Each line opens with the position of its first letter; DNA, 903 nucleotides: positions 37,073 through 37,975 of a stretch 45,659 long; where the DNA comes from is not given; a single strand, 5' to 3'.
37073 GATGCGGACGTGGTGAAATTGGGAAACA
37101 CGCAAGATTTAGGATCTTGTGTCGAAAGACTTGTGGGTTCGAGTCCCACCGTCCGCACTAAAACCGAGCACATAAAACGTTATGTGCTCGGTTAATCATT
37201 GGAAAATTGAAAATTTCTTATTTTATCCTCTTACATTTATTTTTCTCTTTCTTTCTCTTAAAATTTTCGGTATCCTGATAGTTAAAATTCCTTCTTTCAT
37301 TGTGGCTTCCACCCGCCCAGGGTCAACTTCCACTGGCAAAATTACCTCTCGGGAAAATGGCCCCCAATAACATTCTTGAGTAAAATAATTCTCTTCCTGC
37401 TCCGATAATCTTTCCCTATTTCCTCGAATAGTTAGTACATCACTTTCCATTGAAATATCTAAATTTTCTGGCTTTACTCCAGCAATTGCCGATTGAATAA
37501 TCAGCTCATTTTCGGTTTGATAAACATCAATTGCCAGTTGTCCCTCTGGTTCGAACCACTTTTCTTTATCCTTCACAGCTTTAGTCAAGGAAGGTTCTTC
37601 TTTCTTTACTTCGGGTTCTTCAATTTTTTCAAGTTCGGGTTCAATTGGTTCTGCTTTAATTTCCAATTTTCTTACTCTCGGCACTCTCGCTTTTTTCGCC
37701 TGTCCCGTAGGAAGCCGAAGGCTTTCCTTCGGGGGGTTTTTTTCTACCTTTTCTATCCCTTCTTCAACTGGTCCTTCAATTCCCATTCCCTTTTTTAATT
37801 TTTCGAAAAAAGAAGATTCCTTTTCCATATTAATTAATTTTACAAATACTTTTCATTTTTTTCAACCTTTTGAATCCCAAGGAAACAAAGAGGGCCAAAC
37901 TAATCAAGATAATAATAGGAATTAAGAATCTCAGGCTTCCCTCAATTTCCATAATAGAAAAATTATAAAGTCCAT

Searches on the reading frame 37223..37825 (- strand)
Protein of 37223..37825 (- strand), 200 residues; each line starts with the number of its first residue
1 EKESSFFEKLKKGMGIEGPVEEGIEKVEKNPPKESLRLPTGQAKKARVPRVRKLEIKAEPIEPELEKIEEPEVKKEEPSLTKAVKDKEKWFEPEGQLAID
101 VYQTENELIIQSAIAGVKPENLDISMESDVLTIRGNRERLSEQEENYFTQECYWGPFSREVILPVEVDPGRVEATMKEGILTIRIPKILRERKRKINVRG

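Call 56: search_protein_families(library=pfam, proteins=[window:37223-37825:-], max_evalue=0.001)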
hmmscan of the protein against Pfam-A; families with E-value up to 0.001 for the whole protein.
window:37223-37825:- (200 aa): 2 families
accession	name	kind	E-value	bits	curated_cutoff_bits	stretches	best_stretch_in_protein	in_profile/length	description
PF00011.27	HSP20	-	5e-20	71.9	20.8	1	102-198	3-101/102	Hsp20/alpha crystallin family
PF17886.7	ArsA_HSP20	-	0.00027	20.9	22.5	0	107-184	3-62/63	HSP20-like domain found in ArsA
